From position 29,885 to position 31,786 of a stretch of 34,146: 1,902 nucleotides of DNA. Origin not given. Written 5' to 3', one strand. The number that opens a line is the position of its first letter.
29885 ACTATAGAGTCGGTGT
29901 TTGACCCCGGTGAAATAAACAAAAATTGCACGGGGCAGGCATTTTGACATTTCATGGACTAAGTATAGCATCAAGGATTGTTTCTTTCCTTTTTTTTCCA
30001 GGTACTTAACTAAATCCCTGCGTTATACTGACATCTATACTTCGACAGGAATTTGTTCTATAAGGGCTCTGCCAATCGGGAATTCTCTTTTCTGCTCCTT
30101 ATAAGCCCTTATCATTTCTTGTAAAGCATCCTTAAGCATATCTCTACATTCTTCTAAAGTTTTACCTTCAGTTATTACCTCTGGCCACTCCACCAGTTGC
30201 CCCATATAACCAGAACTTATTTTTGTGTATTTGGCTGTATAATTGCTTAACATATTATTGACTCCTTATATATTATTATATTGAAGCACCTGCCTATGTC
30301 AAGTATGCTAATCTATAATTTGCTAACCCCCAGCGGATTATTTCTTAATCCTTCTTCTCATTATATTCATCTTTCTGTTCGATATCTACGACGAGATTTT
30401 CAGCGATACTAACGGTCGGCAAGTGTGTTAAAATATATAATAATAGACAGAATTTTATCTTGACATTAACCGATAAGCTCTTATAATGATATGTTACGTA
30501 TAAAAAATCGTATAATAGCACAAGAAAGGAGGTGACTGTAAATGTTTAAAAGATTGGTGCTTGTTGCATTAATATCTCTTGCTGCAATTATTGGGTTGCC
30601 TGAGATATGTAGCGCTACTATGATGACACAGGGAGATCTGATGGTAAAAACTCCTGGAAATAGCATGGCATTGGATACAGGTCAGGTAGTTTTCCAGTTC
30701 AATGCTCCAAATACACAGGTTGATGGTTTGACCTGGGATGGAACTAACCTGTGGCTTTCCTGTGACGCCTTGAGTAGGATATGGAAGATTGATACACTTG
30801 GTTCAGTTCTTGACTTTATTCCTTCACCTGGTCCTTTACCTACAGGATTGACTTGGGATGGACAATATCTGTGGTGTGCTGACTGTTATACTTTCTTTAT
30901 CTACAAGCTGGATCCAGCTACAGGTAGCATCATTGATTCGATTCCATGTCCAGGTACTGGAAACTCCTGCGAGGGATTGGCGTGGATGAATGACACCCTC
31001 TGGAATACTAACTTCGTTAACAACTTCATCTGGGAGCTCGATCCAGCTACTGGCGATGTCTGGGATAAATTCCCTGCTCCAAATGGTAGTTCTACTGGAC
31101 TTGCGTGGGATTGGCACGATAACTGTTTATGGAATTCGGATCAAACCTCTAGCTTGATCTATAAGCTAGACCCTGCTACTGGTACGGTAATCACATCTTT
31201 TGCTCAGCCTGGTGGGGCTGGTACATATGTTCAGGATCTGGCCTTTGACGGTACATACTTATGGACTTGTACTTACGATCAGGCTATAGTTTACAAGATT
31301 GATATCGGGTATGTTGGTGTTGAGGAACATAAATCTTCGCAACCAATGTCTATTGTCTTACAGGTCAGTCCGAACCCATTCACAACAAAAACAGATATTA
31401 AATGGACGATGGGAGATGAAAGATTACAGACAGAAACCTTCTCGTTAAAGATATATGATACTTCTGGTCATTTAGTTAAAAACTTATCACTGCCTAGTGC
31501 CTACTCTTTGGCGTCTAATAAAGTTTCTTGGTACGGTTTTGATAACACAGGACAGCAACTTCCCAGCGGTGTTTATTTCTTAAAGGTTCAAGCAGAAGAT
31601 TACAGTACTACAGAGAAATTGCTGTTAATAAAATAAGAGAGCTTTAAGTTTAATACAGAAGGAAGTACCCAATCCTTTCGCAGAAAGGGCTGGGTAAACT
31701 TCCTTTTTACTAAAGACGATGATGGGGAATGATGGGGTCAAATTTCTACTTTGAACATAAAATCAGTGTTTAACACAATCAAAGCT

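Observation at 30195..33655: A 150-168 bp direct repeat carrying the hicB promoter and 5' end brackets a two-gene T9SS cargo module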

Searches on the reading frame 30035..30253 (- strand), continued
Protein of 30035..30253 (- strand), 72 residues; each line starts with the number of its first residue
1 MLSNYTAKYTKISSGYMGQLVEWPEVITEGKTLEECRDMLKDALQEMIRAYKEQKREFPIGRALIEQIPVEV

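Call 42: find_encoding_contigs(protein=P0013, flank=8000, max_places=4)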
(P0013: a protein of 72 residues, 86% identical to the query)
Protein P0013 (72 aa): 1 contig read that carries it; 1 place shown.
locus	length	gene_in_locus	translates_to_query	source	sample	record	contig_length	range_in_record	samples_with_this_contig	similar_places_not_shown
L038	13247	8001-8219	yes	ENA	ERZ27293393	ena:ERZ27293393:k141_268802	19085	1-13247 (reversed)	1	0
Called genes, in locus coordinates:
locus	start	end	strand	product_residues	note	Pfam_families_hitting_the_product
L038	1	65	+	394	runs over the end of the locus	PF13624:SurA_N_3 (weak), PF09312:SurA_N (weak), PF13145:Rotamase_2 (faint), PF00639:Rotamase, PF13616:Rotamase_3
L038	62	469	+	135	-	PF02643:DUF192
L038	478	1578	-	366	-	PF03739:LptF_LptG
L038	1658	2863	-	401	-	PF00926:DHBP_synthase, PF00925:GTP_cyclohydro2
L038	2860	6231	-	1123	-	PF02811:PHP, PF07733:DNA_pol3_alpha, PF17657:DNA_pol3_finger, PF14579:HHH_6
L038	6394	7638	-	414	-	PF01547:SBP_bac_1, PF13416:SBP_bac_8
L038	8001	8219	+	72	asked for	PF21748:UPF0150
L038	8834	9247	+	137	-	-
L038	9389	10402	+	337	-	PF01555:N6_N4_Mtase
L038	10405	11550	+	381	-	PF09566:RE_SacI_N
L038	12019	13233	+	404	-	PF13542:HTH_Tnp_ISL3, PF01610:DDE_Tnp_ISL3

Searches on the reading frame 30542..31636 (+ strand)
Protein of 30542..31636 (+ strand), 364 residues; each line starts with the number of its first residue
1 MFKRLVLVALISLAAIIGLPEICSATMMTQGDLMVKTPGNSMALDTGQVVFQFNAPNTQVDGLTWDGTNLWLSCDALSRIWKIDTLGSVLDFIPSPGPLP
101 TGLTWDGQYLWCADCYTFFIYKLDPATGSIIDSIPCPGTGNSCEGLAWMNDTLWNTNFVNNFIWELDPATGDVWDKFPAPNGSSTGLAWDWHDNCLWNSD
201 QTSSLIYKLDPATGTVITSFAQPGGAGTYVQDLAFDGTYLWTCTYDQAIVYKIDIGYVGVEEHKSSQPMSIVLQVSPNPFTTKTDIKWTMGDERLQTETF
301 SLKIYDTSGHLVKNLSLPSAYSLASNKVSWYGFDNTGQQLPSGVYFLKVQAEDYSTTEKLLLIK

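Call 8: search_protein_families(library=pfam, proteins=[window:30542-31636:+], max_evalue=0.01)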
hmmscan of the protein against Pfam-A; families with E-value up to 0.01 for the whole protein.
window:30542-31636:+ (364 aa): 6 families
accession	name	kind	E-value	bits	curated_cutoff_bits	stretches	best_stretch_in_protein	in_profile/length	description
PF21959.2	DUF6923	-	1.8e-09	38.2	27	0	119-179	110-169/234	Repeat of unknown function (DUF6923)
PF13860.13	FlgD_ig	-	2.8e-08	34.1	27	1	298-352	23-76/79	FlgD Ig-like domain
PF18962.6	Por_Secre_tail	-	1.3e-07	32.2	27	1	276-361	2-74/75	Secretion system C-terminal sorting domain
PF08450.18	SGL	-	6.5e-06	26.4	26.3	0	43-107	169-234/246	SMP-30/Gluconolactonase/LRE-like region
PF13585.12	CHU_C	-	0.00011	22.7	27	1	288-354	18-76/86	CHU_C Type IX secretion signal domain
PF05096.18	Glu_cyclase_2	-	0.00091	19.2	22.3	1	120-255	63-195/249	Glutamine cyclotransferase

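Call 35: find_encoding_contigs(protein=window:30542-31636:+, flank=5000, max_places=10)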
Protein window:30542-31636:+ (364 aa): 4 contigs read that carry it; 3 places shown.
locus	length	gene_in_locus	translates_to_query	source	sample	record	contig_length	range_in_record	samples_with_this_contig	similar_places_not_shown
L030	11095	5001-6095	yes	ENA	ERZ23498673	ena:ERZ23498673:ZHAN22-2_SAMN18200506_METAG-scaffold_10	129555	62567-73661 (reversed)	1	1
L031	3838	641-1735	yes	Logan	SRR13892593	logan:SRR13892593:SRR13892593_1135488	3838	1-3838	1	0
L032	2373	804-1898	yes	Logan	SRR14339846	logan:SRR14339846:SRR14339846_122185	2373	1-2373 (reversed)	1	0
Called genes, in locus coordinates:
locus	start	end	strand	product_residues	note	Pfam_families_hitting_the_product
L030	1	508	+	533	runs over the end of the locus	PF21959:DUF6923 (faint), PF24684:Vgb_lyase (weak), PF01841:Transglut_core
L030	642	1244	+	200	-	PF00300:His_Phos_1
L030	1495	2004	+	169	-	-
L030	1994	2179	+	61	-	-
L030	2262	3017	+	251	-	PF01209:Ubie_methyltran, PF02353:CMAS (weak), PF13489:Methyltransf_23, PF13847:Methyltransf_31, PF08241:Methyltransf_11, PF08242:Methyltransf_12, PF13649:Methyltransf_25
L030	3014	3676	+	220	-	PF02475:TRM5-TYW2_MTfase, PF05175:MTS, PF06325:PrmA, PF13847:Methyltransf_31, PF08241:Methyltransf_11 (weak), PF08242:Methyltransf_12 (weak), PF13649:Methyltransf_25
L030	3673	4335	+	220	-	PF01209:Ubie_methyltran (weak), PF00398:RrnaAD (weak), PF13489:Methyltransf_23, PF13649:Methyltransf_25, PF13847:Methyltransf_31, PF08241:Methyltransf_11, PF08242:Methyltransf_12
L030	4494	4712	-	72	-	PF21748:UPF0150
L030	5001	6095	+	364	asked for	PF21959:DUF6923 (faint), PF08450:SGL (faint), PF13860:FlgD_ig (weak), PF18962:Por_Secre_tail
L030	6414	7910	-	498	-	PF13860:FlgD_ig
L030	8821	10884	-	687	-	PF03065:Glyco_hydro_57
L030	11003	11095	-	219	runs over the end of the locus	PF13174:TPR_6 (faint), PF21545:T7SS_EccA1_N (weak), PF14559:TPR_19 (faint), PF00515:TPR_1 (faint), PF07719:TPR_2 (faint), PF13176:TPR_7 (faint), PF13181:TPR_8 (faint), PF13424:TPR_12, +3 more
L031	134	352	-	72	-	PF21748:UPF0150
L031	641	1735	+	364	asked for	PF21959:DUF6923 (faint), PF08450:SGL (faint), PF13860:FlgD_ig (weak), PF18962:Por_Secre_tail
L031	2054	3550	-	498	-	PF13860:FlgD_ig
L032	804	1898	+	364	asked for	PF21959:DUF6923 (faint), PF08450:SGL (faint), PF13860:FlgD_ig (weak), PF18962:Por_Secre_tail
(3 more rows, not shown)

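Call 54: find_homologous_proteins(query=window:30542-31636:+, max_evalue=1e-20)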
Query window:30542-31636:+ (364 aa): 795 proteins with E <= 1e-20 among 5918 candidates; the best 120 are listed.
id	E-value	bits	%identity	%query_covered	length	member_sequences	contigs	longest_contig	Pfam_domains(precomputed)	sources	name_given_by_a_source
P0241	5.4e-228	775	100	91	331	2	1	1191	PF21959.3,PF18962.8,PF13860.13,PF08450.19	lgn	-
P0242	7.1e-139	482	60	100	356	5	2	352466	PF05096.19,PF21959.3,PF18962.8,PF13860.13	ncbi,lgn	-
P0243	3.9e-138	479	59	100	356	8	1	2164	PF05096.19,PF13585.13,PF21959.3,PF18962.8,PF13860.13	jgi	-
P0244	3.5e-135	469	59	100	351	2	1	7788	PF05096.19,PF13585.13,PF21959.3,PF18962.8,PF13860.13,PF08450.19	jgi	jgi:DNA-binding beta-propeller fold protein YncE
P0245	2.9e-134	466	58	100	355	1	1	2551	PF21959.3,PF18962.8,PF13860.13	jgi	jgi:hypothetical protein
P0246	3.8e-123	430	54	100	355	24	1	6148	PF13585.13,PF18962.8,PF13860.13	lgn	-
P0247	2.7e-121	424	55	100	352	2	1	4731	PF13585.13,PF18962.8,PF13860.13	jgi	jgi:hypothetical protein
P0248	1.7e-117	411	52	100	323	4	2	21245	PF21959.3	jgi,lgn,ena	-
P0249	1.3e-113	398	53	100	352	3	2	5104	PF13585.13,PF18962.8,PF13860.13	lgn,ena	-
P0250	4.2e-111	390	50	99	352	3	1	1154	PF21959.3,PF18962.8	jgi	-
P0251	1.0e-110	389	51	100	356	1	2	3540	PF05096.19,PF21959.3,PF18962.8,PF13860.13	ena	-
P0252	1.1e-109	385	51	100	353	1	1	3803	PF18962.8,PF13860.13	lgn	-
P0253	2.7e-109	384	52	100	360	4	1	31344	PF21959.3,PF18962.8,PF13860.13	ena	-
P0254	9.4e-109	382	51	100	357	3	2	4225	PF05096.19,PF21959.3,PF18962.8,PF13860.13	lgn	-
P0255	1.3e-108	382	49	100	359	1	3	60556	PF21959.3,PF18962.8,PF13860.13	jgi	jgi:glutamine cyclotransferase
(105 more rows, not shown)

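Call 55: find_encoding_contigs(protein=P0242, flank=8000, max_places=3)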
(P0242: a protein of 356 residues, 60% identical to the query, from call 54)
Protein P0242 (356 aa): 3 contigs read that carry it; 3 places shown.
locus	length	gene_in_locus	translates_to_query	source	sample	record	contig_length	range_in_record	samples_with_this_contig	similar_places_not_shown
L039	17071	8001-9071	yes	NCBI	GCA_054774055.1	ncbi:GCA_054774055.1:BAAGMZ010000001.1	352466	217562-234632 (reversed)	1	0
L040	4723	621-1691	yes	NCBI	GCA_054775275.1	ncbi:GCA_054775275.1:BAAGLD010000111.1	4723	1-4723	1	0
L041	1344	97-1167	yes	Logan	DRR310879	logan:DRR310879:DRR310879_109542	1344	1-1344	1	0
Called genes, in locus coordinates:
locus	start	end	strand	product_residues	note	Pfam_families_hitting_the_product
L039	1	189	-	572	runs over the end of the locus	PF02386:TrkH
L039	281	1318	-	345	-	PF01073:3Beta_HSD, PF01370:Epimerase, PF02719:Polysacc_synt_2, PF04321:RmlD_sub_bind, PF13460:NAD_binding_10, PF16363:GDP_Man_Dehyd, PF07993:NAD_binding_4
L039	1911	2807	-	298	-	PF01040:UbiA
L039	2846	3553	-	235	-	PF17131:TP_0789-like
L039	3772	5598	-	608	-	PF13230:GATase_4 (weak), PF13522:GATase_6, PF13537:GATase_7, PF01380:SIS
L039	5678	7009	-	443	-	PF02878:PGM_PMM_I, PF02879:PGM_PMM_II, PF02880:PGM_PMM_III, PF00408:PGM_PMM_IV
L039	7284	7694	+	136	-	-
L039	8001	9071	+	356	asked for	PF21959:DUF6923 (faint), PF05096:Glu_cyclase_2 (weak), PF18962:Por_Secre_tail, PF13860:FlgD_ig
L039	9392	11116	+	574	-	PF07602:DUF1565, PF13860:FlgD_ig (faint), PF18962:Por_Secre_tail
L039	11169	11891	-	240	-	PF02586:SRAP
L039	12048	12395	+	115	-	-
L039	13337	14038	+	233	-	-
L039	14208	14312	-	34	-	-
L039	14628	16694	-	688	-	PF00483:NTP_transferase, PF12804:NTP_transf_3, PF01066:CDP-OH_P_transf, PF00702:Hydrolase, PF13419:HAD_2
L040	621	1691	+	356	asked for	PF21959:DUF6923 (faint), PF05096:Glu_cyclase_2 (weak), PF18962:Por_Secre_tail, PF13860:FlgD_ig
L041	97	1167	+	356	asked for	PF21959:DUF6923 (faint), PF05096:Glu_cyclase_2 (weak), PF18962:Por_Secre_tail, PF13860:FlgD_ig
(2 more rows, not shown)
